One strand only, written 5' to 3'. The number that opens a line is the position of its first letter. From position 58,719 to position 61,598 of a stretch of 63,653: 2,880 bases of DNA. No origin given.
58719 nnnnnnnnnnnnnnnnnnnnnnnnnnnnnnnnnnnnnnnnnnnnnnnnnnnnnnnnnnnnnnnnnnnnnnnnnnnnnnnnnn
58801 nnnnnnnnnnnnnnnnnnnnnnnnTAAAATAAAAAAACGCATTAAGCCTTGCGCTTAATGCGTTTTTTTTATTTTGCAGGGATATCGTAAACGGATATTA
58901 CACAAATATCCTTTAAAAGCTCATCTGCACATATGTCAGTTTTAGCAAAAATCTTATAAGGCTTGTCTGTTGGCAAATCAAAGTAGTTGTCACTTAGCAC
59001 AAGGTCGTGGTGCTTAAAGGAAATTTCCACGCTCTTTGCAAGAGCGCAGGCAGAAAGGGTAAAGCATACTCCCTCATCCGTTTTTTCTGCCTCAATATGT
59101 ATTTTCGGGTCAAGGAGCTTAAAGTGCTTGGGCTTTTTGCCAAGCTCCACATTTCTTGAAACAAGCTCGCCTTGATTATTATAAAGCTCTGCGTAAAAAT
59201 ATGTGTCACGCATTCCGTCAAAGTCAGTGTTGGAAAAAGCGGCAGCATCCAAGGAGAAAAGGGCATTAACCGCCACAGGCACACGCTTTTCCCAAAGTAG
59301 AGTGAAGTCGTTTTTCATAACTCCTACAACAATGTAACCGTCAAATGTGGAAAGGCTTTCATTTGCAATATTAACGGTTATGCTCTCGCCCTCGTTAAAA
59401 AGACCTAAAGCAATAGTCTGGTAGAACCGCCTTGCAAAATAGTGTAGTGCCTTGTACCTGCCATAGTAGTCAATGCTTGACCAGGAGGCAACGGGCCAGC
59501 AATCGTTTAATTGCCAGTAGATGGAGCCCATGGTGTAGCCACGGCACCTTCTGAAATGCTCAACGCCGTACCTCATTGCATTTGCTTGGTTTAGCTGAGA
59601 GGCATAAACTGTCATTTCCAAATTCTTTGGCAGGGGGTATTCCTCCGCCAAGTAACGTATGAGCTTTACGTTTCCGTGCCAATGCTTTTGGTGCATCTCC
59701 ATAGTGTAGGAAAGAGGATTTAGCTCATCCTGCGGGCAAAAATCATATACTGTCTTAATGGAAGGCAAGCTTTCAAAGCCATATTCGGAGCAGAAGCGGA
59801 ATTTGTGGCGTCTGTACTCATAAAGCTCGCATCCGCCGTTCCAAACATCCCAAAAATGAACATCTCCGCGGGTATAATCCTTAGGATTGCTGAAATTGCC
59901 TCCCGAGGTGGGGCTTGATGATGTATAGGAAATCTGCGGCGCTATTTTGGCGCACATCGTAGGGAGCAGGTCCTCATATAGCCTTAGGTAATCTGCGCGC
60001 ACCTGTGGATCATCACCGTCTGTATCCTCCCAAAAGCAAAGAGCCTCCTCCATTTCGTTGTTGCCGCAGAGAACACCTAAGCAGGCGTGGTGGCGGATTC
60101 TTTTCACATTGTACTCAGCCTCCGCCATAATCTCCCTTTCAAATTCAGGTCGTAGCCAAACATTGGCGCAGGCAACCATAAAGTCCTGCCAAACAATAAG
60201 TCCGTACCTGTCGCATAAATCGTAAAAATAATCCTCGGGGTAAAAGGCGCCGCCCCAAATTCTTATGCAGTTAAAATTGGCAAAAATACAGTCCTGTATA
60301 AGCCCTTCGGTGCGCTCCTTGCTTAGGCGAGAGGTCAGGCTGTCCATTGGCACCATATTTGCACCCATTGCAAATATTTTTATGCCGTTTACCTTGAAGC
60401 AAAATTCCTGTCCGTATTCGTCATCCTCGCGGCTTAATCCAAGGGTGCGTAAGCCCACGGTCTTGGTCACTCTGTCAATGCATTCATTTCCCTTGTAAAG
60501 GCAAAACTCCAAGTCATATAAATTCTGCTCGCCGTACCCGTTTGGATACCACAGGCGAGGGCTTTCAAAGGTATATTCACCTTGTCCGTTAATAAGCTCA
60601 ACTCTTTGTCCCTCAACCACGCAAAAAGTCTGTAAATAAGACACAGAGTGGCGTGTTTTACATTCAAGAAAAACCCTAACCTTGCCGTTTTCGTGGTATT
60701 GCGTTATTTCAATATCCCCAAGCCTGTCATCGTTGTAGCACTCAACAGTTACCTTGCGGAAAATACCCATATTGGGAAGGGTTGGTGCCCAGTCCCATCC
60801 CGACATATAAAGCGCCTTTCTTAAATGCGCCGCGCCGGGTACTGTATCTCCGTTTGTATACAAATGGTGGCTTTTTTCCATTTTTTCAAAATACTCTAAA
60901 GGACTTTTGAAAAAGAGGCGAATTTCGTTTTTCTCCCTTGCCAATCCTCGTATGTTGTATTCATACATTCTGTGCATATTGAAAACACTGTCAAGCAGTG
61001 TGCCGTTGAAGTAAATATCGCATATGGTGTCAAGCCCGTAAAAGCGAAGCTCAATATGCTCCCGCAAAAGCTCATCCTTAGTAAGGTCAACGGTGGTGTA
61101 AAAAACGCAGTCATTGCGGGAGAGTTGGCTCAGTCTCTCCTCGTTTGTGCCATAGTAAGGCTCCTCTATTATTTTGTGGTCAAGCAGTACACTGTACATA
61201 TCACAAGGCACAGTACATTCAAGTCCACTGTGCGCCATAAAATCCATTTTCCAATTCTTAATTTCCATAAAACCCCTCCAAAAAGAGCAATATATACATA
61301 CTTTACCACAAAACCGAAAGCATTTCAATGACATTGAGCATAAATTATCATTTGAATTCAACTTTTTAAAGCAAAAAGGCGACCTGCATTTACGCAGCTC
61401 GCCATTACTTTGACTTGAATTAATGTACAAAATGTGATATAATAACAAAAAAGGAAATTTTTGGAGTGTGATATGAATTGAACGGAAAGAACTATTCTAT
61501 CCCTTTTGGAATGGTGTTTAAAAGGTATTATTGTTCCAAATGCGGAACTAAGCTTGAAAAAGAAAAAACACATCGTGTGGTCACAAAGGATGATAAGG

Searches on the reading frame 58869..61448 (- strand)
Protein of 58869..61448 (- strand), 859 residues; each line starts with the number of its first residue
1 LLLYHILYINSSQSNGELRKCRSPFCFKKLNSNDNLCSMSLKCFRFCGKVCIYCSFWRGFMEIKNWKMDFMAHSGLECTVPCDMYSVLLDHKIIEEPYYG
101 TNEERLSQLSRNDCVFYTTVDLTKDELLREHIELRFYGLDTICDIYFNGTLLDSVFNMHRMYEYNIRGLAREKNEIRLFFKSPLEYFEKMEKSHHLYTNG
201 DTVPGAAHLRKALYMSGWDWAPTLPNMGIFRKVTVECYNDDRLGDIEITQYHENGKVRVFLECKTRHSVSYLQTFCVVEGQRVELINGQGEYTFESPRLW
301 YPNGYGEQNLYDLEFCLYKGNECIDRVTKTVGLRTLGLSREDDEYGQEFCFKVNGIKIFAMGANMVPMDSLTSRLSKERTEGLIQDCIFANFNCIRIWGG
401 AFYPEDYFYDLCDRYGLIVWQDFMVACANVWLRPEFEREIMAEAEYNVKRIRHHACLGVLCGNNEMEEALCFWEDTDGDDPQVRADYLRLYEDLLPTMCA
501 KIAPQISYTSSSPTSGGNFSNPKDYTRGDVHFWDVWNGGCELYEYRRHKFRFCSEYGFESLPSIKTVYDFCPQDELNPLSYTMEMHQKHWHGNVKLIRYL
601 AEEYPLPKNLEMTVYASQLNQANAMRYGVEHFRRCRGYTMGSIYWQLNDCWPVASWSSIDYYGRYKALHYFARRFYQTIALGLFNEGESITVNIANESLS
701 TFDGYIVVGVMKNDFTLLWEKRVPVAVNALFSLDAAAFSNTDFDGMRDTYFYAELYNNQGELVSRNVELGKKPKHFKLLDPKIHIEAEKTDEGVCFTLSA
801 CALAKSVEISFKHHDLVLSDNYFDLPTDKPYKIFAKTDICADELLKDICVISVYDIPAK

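Call 7: search_protein_families(library=pfam, proteins=[window:58869-61448:-], max_evalue=0.01)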
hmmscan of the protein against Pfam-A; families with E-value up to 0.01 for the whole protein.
window:58869-61448:- (859 aa): 4 families
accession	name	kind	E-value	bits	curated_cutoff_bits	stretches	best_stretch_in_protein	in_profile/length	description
PF22666.2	Glyco_hydro_2_N2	-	2.3e-40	138.8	27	1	66-231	1-167/167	Glycosyl hydrolase 2 galactose-binding domain-like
PF17753.7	Ig_mannosidase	-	6.1e-13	48.7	22.6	1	778-856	1-81/81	Ig-fold domain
PF00703.27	Glyco_hydro_2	-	3.2e-09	38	23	1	279-334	68-109/109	Glycosyl hydrolases family 2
PF17786.7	Mannosidase_ig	-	4.6e-07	30.7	23.4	1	690-775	3-91/91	Mannosidase Ig/CBM-like domain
